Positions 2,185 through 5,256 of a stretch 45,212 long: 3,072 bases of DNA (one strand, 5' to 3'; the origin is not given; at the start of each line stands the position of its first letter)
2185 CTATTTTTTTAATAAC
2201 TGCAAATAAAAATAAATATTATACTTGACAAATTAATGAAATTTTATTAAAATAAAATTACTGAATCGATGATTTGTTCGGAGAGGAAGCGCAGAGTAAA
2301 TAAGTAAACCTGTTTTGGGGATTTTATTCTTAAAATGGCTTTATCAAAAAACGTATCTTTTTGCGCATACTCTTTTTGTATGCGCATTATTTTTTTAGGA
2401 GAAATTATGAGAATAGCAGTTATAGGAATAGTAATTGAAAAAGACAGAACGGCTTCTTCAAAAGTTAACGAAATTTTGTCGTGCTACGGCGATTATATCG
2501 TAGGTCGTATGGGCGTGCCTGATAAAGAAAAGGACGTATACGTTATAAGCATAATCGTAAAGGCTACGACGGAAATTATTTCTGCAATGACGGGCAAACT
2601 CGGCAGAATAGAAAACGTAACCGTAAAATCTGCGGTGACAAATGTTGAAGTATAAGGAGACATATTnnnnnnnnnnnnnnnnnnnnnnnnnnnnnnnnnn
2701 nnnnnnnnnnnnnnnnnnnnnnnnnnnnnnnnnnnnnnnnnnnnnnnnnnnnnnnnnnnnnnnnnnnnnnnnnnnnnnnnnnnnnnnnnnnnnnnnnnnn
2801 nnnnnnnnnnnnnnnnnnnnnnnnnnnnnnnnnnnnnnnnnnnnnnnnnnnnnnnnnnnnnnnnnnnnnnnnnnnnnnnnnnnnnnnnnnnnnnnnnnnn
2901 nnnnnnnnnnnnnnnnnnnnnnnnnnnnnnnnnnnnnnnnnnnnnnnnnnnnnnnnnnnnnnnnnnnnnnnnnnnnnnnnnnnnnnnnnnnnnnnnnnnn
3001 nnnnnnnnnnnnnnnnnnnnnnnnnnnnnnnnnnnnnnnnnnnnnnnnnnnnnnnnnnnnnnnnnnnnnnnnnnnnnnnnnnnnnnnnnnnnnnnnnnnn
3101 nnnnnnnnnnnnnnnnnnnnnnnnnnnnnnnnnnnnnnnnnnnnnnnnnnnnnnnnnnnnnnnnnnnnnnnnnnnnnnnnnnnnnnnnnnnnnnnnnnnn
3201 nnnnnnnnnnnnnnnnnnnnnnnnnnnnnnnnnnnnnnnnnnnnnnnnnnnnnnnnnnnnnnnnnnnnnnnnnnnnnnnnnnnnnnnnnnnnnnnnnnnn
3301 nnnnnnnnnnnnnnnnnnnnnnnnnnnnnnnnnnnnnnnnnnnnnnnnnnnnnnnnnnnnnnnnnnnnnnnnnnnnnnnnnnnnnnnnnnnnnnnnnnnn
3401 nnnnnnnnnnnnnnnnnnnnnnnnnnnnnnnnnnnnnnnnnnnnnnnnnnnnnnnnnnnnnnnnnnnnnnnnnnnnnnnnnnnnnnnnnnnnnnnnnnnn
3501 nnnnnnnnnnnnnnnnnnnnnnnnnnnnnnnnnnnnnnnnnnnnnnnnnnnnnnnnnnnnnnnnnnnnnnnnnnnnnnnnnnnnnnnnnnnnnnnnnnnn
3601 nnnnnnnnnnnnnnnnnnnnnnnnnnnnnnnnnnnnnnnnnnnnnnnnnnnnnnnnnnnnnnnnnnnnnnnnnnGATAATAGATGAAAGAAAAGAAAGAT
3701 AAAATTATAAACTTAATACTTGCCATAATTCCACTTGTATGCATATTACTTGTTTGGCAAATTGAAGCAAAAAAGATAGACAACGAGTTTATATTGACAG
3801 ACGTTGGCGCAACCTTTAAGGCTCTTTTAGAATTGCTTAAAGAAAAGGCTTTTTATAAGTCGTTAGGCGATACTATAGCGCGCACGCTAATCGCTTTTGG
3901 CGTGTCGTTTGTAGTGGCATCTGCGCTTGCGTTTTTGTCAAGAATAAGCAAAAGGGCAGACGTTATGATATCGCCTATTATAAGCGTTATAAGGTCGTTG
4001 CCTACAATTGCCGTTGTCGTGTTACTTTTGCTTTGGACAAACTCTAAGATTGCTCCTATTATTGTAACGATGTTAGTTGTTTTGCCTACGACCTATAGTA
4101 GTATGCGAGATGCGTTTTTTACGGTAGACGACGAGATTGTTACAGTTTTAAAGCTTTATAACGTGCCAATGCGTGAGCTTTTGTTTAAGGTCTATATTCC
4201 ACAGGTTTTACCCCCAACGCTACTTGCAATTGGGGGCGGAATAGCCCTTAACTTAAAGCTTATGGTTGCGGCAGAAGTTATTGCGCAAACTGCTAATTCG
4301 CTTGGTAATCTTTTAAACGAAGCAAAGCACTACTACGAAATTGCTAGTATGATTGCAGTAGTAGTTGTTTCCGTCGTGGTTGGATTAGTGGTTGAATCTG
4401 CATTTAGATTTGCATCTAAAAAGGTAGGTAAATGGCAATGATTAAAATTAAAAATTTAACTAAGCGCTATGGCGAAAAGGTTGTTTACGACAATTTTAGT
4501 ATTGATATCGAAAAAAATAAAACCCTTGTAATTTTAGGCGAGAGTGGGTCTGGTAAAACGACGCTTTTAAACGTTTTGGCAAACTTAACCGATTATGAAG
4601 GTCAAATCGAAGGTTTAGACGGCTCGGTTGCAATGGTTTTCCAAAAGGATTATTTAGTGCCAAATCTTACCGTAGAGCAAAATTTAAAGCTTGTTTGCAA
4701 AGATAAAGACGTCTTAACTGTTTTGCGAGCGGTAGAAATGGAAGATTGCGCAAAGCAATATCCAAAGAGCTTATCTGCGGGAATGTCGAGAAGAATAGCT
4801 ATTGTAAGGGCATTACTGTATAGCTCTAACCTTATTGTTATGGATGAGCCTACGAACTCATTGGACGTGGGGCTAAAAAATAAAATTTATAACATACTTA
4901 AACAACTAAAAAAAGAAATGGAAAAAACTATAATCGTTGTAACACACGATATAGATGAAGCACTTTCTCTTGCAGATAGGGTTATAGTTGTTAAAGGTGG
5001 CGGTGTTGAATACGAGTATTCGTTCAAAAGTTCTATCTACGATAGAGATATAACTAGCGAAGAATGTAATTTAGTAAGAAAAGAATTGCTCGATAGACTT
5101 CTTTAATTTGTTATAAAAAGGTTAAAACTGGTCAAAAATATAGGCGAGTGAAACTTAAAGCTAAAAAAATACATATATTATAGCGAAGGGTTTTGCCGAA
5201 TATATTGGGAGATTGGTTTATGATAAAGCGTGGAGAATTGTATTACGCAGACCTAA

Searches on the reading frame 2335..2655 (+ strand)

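Call 72: search_protein_families(library=pfam, max_evalue=1e-8, proteins=[window:2335-2655:+])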
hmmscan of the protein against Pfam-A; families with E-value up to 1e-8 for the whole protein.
window:2335-2655:+ (106 aa): 1 family
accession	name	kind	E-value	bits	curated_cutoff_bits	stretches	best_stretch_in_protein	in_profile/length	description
PF21699.3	TM1266-like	-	5.7e-31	106.7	27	1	26-99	1-74/74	Iron-only hydrogenase system regulator, putative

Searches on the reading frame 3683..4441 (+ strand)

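Call 72: search_protein_families(library=pfam, max_evalue=1e-8, proteins=[window:3683-4441:+])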
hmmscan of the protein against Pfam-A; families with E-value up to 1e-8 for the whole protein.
window:3683-4441:+ (252 aa): 1 family
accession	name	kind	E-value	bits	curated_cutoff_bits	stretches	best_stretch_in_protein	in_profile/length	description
PF00528.27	BPD_transp_1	-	1.1e-17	64.8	26.4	1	78-248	4-182/184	Binding-protein-dependent transport system inner membrane component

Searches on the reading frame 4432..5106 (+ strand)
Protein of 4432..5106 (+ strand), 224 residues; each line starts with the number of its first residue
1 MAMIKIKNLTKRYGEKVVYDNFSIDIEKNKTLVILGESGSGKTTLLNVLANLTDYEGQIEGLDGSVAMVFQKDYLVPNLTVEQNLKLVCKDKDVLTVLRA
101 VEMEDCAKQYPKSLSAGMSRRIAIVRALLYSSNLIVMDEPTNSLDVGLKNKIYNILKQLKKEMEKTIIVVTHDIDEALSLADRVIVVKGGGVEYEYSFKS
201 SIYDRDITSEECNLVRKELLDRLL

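Call 72: search_protein_families(library=pfam, max_evalue=1e-8, proteins=[window:4432-5106:+])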
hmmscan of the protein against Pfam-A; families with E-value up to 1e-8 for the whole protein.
window:4432-5106:+ (224 aa): 2 families
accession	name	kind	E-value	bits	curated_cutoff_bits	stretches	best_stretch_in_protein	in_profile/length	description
PF00005.33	ABC_tran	-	1.7e-27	97.1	25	1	20-142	2-137/137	ABC transporter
PF13304.12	AAA_21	-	1.4e-11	45.4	27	0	98-173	222-299/304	AAA domain, putative AbiEii toxin, Type IV TA system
